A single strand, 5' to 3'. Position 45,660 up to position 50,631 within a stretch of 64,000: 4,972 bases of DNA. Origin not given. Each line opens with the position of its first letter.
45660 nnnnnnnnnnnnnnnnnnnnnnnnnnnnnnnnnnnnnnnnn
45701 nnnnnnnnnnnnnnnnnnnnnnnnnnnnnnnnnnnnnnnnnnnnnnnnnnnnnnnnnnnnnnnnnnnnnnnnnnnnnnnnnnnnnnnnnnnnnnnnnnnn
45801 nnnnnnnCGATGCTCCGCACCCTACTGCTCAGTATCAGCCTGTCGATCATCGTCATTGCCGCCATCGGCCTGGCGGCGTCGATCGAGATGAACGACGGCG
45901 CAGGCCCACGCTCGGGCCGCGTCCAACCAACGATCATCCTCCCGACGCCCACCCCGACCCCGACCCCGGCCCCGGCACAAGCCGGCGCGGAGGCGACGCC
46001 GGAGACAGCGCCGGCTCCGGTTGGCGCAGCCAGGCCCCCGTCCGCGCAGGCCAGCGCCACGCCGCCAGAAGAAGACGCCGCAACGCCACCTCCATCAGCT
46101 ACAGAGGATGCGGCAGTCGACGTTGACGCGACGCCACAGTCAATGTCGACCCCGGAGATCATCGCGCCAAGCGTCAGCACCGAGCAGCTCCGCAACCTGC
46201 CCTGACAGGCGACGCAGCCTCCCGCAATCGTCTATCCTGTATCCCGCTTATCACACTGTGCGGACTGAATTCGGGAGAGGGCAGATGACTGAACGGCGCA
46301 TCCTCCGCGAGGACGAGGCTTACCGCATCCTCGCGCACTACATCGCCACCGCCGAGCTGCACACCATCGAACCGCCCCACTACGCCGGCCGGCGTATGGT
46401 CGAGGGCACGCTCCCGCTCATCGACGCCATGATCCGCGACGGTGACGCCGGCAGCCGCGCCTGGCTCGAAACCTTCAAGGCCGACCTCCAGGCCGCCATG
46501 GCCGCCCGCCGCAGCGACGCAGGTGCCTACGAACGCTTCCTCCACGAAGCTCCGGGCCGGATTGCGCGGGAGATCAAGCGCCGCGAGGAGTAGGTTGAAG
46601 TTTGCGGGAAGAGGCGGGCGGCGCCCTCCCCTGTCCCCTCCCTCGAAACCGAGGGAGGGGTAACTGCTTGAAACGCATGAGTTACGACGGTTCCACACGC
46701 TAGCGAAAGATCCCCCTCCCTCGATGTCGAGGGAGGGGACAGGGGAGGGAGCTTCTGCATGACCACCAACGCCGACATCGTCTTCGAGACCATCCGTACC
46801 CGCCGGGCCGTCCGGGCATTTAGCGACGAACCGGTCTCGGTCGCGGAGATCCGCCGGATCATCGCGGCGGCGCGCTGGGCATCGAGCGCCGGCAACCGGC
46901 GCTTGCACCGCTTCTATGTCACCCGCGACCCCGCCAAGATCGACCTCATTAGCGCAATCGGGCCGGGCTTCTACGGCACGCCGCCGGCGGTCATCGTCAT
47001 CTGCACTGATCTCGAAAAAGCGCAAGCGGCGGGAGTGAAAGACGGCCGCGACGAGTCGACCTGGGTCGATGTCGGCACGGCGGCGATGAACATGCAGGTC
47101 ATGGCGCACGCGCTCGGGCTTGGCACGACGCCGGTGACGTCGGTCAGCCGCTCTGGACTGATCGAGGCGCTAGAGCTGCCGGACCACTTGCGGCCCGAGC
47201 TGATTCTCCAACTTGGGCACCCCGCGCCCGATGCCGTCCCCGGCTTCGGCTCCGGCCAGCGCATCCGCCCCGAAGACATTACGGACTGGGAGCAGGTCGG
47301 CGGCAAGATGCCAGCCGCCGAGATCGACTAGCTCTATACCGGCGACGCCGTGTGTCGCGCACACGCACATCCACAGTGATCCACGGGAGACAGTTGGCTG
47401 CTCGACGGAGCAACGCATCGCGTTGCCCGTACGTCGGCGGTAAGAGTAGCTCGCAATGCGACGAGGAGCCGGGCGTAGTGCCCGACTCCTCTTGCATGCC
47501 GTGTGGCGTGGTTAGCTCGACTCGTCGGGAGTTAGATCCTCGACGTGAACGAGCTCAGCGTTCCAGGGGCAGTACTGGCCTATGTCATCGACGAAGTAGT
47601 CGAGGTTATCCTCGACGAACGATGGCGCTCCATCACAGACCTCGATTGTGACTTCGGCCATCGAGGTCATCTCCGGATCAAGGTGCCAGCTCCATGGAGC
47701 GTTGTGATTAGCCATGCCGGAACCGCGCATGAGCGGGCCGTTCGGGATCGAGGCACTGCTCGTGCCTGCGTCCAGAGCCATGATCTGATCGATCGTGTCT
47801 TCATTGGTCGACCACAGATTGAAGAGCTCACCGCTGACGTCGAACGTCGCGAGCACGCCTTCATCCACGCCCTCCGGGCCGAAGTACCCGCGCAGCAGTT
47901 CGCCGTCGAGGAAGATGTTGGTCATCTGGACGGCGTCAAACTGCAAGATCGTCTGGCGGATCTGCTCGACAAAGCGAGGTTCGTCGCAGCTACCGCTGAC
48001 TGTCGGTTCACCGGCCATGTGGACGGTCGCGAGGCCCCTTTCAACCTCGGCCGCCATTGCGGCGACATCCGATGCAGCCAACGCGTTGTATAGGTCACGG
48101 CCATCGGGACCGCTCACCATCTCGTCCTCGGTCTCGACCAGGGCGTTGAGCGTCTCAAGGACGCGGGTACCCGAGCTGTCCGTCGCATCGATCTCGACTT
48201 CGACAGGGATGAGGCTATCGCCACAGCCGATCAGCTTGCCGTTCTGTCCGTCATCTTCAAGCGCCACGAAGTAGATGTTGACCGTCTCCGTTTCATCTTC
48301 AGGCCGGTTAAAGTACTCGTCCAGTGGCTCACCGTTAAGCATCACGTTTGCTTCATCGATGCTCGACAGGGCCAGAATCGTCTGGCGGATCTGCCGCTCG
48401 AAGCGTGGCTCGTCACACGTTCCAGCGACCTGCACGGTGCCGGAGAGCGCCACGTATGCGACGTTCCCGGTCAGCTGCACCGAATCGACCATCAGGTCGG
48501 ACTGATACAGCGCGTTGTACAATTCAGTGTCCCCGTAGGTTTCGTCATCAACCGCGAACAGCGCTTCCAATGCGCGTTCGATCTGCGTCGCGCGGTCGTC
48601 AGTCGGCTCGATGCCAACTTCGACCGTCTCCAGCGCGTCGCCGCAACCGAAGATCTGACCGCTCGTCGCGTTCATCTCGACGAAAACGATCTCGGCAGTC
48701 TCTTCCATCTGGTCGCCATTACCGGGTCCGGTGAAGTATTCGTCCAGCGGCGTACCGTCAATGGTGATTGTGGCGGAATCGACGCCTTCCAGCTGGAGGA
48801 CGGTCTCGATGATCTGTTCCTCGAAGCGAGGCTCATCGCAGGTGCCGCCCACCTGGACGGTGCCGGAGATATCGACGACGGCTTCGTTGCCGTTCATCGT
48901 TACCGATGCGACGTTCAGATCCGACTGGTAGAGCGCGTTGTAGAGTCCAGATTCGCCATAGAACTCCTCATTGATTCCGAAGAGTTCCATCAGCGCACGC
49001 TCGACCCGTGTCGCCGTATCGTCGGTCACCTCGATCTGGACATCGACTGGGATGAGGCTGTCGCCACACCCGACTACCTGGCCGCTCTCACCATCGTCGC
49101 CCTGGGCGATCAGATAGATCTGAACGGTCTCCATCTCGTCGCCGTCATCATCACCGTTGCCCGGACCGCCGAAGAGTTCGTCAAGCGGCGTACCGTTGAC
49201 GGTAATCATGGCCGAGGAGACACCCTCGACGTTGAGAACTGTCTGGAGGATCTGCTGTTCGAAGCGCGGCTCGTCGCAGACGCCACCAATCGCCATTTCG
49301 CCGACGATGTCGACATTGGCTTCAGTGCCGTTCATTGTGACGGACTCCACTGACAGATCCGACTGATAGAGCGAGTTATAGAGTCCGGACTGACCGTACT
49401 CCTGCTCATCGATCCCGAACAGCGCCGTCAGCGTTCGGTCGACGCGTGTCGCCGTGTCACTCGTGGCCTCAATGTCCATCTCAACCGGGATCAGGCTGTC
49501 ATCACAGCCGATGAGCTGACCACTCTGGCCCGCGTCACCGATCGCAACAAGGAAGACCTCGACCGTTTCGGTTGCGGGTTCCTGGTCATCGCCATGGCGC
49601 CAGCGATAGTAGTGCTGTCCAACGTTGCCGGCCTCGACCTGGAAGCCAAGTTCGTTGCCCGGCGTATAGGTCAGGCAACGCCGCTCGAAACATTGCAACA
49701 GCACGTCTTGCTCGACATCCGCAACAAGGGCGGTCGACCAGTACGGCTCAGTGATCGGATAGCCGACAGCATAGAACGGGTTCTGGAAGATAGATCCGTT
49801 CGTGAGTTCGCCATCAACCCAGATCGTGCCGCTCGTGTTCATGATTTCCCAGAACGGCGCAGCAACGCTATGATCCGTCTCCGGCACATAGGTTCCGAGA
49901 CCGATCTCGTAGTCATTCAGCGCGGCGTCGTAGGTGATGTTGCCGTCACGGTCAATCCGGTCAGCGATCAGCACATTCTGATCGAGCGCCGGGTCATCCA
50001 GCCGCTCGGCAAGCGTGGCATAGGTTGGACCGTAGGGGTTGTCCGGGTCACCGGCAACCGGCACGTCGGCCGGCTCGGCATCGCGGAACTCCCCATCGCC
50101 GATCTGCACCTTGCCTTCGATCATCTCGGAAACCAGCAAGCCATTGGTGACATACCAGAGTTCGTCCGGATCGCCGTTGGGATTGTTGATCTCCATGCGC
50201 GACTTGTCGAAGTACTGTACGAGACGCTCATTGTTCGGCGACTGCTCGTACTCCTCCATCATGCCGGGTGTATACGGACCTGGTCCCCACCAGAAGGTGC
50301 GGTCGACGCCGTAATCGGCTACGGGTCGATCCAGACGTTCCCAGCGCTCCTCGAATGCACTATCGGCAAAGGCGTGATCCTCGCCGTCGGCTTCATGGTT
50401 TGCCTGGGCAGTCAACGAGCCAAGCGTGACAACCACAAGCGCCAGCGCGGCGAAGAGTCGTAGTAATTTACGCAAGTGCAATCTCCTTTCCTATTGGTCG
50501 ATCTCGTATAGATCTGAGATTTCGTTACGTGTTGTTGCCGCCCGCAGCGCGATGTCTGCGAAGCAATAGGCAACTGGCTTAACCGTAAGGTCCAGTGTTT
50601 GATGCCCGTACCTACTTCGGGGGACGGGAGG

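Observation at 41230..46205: Candidate uncharacterised secreted-fibre/matrix module: two atypical OmpR regulators, two TasA-style-signal small proteins, a SipW-type peptidase fusion and a Pro/Thr-rich anchor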

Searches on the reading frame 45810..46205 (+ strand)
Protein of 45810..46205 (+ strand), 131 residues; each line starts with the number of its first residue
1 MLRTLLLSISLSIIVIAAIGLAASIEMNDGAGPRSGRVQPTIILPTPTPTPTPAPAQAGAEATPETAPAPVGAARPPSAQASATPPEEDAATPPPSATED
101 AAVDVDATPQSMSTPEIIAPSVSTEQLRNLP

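Call 3: search_protein_families(library=pfam, proteins=[window:45810-46205:+], max_evalue=1)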
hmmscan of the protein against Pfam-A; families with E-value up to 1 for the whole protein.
window:45810-46205:+ (131 aa): 0 families

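Call 4: search_protein_families(library=ncbifam, proteins=[window:45810-46205:+], max_evalue=1)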
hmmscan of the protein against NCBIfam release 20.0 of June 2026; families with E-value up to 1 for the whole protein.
window:45810-46205:+ (131 aa): 2 families
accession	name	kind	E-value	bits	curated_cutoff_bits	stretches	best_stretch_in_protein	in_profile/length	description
NF033761.1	gliding_GltJ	equivalog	0.02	14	450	1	4-116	371-476/671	adventurous gliding motility protein GltJ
NF040486.1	SrfA_fam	subfamily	0.13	11.6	150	1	26-108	243-312/438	SrfA family protein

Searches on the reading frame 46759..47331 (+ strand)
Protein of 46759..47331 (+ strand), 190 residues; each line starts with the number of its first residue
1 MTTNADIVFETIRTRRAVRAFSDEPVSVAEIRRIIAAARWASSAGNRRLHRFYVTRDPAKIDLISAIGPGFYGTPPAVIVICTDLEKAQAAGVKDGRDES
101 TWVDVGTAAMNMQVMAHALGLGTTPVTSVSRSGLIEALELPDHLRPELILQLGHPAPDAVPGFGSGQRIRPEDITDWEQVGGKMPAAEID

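Call 85: search_protein_families(library=pfam, proteins=[window:46759-47331:+], max_evalue=0.00001)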
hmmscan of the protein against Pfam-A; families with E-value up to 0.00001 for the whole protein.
window:46759-47331:+ (190 aa): 1 family
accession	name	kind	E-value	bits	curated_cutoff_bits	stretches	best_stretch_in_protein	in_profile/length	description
PF00881.29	Nitroreductase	-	1.8e-24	87.2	23.5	2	12-62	1-51/167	Nitroreductase family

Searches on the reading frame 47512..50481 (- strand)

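Call 65: search_protein_families(library=pfam, proteins=[window:47512-50481:-], max_evalue=1)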
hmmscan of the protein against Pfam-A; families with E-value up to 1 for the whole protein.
window:47512-50481:- (989 aa): 5 families
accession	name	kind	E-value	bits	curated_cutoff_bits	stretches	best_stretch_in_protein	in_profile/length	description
PF10646.14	Germane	-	6.8e-27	94.8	23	4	474-580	14-117/117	Sporulation and spore germination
PF23621.1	BP74_N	-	7.1e-24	84.3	27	1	880-980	8-110/114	BP74 N-terminal domain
PF25534.1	DUF7918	-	0.026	15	27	0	570-612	4-42/228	Domain of unknown function (DUF7918)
PF01514.23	YscJ_FliF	-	0.14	12.5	24.4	0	695-730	94-128/179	Secretory protein of YscJ/FliF family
PF22550.1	CesT_Tir_1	-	0.17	12.3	27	0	730-778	22-70/131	CesT_Tir_1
